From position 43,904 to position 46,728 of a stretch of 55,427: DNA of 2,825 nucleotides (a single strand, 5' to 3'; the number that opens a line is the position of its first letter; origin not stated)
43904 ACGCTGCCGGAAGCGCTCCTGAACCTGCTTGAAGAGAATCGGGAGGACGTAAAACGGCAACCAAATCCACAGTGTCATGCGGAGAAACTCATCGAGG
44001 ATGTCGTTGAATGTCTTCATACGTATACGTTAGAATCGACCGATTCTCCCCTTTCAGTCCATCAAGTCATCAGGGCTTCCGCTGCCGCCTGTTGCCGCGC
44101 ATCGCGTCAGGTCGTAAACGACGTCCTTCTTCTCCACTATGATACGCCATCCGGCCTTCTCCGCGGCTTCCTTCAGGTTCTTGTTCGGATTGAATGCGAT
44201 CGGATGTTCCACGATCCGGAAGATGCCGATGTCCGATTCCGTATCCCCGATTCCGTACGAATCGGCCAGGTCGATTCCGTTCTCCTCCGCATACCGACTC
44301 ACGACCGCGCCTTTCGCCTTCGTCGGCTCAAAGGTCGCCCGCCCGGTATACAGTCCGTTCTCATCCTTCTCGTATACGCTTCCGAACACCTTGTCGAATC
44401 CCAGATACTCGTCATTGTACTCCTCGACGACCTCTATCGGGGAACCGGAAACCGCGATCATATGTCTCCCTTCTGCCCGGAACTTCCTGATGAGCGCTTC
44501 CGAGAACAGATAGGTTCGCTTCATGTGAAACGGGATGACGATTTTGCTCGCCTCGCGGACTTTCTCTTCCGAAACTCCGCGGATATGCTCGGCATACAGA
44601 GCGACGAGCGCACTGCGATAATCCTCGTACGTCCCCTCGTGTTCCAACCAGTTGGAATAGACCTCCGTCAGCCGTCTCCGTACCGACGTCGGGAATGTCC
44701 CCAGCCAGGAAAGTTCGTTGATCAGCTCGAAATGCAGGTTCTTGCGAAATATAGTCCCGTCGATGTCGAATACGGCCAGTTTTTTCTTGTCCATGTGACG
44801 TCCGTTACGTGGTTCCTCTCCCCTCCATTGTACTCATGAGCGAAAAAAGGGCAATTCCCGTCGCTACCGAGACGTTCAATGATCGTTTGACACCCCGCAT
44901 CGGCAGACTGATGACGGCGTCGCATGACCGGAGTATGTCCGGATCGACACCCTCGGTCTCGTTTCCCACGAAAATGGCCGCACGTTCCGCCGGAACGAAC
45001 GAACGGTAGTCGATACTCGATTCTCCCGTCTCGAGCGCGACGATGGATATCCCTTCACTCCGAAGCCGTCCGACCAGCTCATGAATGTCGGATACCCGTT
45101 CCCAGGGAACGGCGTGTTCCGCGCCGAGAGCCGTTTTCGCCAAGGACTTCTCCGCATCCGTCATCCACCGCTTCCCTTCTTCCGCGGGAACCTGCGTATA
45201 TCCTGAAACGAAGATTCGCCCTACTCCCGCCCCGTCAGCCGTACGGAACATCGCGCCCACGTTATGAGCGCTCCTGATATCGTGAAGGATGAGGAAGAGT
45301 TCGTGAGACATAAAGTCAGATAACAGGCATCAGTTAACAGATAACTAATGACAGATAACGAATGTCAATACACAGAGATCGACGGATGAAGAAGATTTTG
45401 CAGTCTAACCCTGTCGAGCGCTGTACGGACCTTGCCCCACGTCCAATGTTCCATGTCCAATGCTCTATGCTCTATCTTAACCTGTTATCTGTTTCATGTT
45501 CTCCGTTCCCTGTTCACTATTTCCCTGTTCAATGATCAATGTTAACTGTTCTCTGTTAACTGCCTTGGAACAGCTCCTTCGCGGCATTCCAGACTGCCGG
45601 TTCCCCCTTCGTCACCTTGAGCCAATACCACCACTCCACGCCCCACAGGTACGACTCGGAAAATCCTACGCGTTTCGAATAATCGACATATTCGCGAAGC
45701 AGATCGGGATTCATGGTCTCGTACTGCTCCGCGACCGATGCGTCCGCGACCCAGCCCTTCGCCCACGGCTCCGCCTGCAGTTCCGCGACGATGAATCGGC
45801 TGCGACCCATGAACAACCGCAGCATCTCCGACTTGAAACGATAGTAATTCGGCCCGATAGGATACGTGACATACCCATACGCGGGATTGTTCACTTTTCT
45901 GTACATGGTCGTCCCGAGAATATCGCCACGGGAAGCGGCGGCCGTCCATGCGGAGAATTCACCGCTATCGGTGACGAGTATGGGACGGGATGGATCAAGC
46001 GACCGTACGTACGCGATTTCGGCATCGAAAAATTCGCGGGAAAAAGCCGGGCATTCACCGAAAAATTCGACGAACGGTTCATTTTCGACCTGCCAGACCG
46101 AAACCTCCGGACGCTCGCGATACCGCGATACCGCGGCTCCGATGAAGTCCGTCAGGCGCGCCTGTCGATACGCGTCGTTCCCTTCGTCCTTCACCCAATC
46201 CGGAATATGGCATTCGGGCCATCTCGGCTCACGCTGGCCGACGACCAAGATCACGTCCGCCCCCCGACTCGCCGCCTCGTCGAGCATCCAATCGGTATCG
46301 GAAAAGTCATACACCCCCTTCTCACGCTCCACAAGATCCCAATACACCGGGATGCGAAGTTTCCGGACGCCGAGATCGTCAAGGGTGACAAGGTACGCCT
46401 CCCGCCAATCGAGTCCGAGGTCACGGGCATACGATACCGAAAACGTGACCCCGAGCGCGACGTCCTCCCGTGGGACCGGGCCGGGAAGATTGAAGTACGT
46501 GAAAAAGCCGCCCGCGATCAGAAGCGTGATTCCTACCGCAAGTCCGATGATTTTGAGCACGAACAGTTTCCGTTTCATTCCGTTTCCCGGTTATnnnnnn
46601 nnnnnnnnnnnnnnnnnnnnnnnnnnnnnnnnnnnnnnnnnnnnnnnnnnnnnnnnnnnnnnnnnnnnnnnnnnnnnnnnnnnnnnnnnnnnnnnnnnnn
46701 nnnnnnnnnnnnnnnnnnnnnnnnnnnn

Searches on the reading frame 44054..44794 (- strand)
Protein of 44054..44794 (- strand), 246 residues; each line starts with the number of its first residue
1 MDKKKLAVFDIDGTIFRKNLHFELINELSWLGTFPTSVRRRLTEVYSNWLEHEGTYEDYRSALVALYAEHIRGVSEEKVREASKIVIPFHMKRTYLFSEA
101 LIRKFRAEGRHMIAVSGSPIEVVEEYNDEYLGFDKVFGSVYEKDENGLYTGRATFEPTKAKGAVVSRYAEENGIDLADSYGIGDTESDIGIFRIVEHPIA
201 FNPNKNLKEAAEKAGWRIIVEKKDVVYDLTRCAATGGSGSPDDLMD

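Call 8: search_protein_families(library=pfam, proteins=[window:44054-44794:-])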
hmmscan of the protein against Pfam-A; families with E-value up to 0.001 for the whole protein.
window:44054-44794:- (246 aa): 3 families
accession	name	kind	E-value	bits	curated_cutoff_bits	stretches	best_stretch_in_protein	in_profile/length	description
PF12710.13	HAD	-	2.1e-19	71.1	27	1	7-192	1-188/189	haloacid dehalogenase-like hydrolase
PF00702.32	Hydrolase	-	5.5e-09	37.1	26.4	1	5-190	2-185/191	haloacid dehalogenase-like hydrolase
PF08282.18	Hydrolase_3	-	1.7e-05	25.1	20.9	0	160-213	187-241/255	haloacid dehalogenase-like hydrolase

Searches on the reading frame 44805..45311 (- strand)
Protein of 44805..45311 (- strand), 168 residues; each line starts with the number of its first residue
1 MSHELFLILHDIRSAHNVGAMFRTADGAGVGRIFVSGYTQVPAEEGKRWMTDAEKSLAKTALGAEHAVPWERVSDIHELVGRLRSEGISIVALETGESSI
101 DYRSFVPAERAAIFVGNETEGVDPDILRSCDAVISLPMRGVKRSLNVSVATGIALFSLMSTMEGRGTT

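Call 8: search_protein_families(library=pfam, proteins=[window:44805-45311:-])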
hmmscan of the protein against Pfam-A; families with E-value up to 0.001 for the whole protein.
window:44805-45311:- (168 aa): 1 family
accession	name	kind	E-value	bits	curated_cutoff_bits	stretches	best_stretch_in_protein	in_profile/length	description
PF00588.24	SpoU_methylase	-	1.1e-30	107.1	29.7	1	5-156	2-142/142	SpoU rRNA Methylase family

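Call 43: find_encoding_contigs(protein=window:44805-45311:-, flank=10000, max_places=3)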
Protein window:44805-45311:- (168 aa): 14 contigs read that carry it; 3 places shown.
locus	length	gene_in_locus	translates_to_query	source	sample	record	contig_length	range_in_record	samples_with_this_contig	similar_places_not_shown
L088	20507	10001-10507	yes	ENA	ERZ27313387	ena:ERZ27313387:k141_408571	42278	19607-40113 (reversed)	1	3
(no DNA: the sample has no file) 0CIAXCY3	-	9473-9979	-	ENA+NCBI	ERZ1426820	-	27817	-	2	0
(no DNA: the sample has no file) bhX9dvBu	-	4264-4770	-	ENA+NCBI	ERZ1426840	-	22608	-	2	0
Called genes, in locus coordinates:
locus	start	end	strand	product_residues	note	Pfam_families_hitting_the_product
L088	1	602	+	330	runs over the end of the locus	PF00078:RVT_1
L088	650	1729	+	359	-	PF03054:tRNA_Me_trans, PF20259:tRNA_Me_trans_M, PF20258:tRNA_Me_trans_C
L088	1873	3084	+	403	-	PF00730:HhH-GPD, PF00633:HHH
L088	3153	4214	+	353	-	PF01594:AI-2E_transport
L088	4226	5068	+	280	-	PF01790:LGT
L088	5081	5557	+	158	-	-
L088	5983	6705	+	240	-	-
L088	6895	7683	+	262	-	-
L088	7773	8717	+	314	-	-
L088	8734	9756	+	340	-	PF00150:Cellulase (weak), PF02449:Glyco_hydro_42 (faint), PF02836:Glyco_hydro_2_C (weak)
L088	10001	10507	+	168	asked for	PF00588:SpoU_methylase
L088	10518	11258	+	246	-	PF00702:Hydrolase, PF08282:Hydrolase_3 (faint), PF12710:HAD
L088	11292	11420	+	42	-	-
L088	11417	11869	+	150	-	PF04892:VanZ-LLP1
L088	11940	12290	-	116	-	PF00453:Ribosomal_L20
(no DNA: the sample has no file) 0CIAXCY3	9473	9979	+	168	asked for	PF00588:SpoU_methylase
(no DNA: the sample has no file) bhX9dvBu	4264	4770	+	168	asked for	PF00588:SpoU_methylase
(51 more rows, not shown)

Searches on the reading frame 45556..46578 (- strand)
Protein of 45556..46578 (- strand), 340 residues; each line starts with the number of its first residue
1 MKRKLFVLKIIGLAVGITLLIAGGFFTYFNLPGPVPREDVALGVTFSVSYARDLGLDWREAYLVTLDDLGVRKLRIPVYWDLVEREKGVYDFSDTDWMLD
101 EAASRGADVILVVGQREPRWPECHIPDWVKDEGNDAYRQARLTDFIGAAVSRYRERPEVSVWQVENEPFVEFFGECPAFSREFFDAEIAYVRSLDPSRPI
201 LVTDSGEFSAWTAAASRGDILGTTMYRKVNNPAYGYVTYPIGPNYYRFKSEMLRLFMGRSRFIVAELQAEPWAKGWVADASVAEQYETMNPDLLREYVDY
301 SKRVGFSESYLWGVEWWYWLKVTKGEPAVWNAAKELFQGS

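Call 8: search_protein_families(library=pfam, proteins=[window:45556-46578:-])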
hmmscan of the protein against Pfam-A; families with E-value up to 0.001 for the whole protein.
window:45556-46578:- (340 aa): 4 families
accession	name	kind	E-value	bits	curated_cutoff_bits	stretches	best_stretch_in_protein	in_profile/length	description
PF02449.21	Glyco_hydro_42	-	2.4e-06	27.6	21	0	71-170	24-140/376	Beta-galactosidase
PF02836.23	Glyco_hydro_2_C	-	1.4e-05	24.8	21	1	90-210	65-164/302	Glycosyl hydrolases family 2, TIM barrel domain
PF00150.24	Cellulase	-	1.6e-05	24.9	23.5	1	60-213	24-172/272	Cellulase (glycosyl hydrolase family 5)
PF00331.26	Glyco_hydro_10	-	3e-05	23.9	22.1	1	80-170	47-131/311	Glycosyl hydrolase family 10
